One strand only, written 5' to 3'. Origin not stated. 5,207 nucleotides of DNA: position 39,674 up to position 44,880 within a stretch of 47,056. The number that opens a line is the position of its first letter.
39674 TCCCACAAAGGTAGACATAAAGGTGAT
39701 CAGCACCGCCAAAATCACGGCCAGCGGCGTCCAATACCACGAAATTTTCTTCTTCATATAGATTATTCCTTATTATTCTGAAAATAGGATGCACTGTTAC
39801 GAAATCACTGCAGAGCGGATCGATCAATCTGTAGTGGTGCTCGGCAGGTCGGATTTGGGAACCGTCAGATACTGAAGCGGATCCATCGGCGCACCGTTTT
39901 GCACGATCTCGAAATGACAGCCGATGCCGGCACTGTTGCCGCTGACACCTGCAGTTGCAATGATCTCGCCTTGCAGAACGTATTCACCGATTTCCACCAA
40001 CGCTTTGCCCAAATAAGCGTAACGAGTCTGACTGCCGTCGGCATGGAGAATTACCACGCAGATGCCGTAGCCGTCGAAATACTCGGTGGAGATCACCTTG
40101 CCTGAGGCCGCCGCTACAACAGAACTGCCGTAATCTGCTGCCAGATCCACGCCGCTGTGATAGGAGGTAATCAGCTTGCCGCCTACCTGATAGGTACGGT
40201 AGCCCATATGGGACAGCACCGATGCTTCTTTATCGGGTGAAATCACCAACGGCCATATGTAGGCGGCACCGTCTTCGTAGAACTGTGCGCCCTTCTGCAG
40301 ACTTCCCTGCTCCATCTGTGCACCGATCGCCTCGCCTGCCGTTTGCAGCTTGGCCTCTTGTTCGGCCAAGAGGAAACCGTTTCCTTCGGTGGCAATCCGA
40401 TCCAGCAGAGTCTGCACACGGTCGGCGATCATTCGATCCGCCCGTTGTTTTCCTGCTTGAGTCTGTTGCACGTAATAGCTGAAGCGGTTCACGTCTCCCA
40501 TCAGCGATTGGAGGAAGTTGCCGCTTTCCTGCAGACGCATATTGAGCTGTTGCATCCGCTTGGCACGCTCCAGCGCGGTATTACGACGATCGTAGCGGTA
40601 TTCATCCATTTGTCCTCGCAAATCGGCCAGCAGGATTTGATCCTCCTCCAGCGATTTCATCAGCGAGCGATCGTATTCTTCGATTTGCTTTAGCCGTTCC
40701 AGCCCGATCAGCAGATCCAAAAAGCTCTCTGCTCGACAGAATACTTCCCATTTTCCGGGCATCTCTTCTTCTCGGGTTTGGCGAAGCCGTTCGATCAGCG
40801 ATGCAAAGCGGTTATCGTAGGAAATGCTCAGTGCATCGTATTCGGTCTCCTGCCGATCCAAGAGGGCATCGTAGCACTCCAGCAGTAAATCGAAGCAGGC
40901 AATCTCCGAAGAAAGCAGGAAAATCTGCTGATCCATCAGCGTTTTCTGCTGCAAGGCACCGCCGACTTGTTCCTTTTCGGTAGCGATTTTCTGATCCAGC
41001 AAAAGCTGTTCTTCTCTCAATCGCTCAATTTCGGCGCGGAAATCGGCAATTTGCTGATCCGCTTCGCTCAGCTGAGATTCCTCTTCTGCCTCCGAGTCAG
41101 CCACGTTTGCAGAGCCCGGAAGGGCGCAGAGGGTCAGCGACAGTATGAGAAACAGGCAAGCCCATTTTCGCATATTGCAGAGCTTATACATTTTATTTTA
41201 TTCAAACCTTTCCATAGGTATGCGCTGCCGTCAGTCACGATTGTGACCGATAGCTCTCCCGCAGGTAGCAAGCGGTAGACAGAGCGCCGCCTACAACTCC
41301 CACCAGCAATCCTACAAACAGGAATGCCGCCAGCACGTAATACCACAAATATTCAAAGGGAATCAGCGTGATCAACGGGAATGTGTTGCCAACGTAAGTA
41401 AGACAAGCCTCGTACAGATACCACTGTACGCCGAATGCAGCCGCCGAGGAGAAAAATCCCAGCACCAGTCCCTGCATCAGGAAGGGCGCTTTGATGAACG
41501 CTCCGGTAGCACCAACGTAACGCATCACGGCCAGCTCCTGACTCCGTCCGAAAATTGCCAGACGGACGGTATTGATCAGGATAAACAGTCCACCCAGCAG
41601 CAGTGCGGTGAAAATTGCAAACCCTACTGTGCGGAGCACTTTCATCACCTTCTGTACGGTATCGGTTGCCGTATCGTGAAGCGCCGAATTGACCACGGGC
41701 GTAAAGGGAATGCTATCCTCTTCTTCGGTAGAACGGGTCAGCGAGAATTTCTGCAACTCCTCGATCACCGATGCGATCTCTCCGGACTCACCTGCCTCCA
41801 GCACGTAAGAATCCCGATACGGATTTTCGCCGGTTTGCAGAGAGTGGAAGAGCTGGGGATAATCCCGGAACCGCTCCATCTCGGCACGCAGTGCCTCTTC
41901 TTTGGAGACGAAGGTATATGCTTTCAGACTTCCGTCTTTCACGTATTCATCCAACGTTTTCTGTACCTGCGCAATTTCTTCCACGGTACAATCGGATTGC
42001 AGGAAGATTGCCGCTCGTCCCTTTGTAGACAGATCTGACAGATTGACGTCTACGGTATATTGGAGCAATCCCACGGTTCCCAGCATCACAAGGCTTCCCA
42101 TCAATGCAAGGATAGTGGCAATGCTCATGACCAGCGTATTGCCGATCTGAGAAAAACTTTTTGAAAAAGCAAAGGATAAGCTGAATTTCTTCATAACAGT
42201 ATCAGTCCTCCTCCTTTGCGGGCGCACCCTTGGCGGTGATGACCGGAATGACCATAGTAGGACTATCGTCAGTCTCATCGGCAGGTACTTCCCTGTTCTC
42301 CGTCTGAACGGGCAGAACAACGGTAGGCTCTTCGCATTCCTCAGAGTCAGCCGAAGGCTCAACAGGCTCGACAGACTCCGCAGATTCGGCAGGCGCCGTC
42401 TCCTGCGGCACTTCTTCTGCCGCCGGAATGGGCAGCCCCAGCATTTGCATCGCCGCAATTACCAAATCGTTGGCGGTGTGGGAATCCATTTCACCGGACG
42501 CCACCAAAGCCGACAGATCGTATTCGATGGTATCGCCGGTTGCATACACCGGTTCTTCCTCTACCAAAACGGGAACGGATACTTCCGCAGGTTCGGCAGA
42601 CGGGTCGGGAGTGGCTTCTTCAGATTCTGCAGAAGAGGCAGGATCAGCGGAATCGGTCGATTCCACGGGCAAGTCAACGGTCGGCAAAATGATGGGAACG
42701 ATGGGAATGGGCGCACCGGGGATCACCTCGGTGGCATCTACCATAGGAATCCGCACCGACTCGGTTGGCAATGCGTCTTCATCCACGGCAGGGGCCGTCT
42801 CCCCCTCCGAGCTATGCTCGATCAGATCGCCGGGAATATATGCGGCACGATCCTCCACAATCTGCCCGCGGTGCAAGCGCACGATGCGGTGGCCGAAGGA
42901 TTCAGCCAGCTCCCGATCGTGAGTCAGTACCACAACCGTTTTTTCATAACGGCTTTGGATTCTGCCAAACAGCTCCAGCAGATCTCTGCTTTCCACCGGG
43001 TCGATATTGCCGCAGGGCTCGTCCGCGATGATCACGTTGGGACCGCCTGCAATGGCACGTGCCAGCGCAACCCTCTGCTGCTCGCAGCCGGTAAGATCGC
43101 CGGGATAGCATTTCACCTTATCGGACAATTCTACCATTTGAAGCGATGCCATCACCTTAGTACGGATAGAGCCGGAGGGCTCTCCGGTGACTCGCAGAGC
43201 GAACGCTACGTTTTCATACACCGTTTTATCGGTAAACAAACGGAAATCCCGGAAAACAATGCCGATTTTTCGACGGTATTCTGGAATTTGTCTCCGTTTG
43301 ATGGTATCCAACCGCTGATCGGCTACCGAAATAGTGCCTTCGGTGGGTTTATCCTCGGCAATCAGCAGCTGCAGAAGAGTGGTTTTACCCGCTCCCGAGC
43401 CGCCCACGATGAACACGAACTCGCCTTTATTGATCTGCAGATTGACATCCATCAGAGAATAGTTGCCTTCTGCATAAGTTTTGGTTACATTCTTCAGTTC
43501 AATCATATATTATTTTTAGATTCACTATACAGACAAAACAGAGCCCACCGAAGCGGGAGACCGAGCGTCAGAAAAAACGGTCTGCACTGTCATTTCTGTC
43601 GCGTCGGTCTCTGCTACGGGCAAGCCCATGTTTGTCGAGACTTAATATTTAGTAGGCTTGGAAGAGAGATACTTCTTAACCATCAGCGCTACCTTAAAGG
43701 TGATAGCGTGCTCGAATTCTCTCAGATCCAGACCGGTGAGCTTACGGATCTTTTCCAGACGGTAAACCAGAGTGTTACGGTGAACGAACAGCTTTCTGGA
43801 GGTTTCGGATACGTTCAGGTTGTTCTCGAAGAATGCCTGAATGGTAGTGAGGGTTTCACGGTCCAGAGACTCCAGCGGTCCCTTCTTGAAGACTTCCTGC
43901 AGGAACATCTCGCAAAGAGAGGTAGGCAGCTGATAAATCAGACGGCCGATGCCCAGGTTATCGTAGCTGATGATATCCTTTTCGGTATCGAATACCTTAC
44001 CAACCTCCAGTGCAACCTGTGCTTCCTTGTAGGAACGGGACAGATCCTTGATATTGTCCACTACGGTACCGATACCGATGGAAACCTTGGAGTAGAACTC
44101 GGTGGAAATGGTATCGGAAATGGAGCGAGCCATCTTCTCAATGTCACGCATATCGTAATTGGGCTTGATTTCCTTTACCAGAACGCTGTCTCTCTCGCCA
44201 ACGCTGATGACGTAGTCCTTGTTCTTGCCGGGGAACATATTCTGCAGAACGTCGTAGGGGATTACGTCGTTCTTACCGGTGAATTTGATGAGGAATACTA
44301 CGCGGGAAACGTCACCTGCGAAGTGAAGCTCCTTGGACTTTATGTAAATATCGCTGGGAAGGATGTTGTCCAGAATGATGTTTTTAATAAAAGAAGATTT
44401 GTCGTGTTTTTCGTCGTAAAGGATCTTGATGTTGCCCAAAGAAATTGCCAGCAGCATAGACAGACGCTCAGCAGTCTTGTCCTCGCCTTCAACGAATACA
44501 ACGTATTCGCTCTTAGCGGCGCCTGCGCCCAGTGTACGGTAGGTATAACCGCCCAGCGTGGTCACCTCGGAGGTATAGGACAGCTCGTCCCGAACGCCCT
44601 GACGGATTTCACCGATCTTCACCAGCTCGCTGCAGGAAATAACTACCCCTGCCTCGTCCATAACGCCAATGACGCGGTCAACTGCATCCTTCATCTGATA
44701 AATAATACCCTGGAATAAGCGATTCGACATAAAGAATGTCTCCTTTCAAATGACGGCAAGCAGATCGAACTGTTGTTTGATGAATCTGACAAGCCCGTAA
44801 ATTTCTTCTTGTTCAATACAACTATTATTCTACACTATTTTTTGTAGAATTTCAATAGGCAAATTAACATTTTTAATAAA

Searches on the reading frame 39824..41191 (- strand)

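Call 27: search_protein_families(library=pfam, proteins=[window:39824-41191:-])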
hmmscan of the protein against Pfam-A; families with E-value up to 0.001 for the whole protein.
window:39824-41191:- (455 aa): 1 family
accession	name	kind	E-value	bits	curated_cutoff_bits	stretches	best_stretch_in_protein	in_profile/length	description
PF01551.29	Peptidase_M23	-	1.5e-24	86.5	28.7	1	344-438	2-96/96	Peptidase family M23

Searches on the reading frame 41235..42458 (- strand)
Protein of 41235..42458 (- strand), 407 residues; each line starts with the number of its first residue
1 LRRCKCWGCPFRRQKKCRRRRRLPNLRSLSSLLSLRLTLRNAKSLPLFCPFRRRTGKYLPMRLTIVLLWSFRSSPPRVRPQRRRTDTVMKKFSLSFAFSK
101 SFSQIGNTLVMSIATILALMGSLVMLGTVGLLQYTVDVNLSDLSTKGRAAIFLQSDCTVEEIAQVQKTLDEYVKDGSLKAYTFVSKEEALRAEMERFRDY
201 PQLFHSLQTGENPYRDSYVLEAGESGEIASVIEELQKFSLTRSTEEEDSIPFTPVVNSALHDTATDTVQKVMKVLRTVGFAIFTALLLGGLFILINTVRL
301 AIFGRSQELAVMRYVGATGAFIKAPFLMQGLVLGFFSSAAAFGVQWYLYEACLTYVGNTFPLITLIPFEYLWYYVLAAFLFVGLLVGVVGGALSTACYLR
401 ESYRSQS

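Call 27: search_protein_families(library=pfam, proteins=[window:41235-42458:-])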
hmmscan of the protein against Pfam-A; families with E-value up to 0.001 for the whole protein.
window:41235-42458:- (407 aa): 2 families
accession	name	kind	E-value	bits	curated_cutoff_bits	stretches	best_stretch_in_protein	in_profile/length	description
PF18075.7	FtsX_ECD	-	5.6e-11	43.3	23.5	1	150-238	4-90/96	FtsX extracellular domain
PF02687.27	FtsX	-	3.9e-08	33.8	25.5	1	281-390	2-107/120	FtsX-like permease C-terminal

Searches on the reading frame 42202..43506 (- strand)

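Call 27: search_protein_families(library=pfam, proteins=[window:42202-43506:-])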
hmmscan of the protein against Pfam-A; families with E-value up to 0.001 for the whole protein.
window:42202-43506:- (434 aa): 2 families
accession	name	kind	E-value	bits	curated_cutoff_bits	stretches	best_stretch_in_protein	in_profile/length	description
PF00005.33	ABC_tran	-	1.7e-31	110.1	25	1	18-165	1-136/137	ABC transporter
PF06414.18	Zeta_toxin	-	0.00022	21.1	22.3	1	29-79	17-63/199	Zeta toxin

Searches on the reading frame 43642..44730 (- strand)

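Call 27: search_protein_families(library=pfam, proteins=[window:43642-44730:-])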
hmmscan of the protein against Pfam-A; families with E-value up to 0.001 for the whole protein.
window:43642-44730:- (362 aa): 2 families
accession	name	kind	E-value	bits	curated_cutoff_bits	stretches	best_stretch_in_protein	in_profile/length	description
PF13556.12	HTH_30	-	3.3e-21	75.3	27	1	294-350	2-58/59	PucR C-terminal helix-turn-helix domain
PF17853.6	GGDEF_2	-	3.2e-11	43.9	24.5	1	127-243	7-116/116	GGDEF-like domain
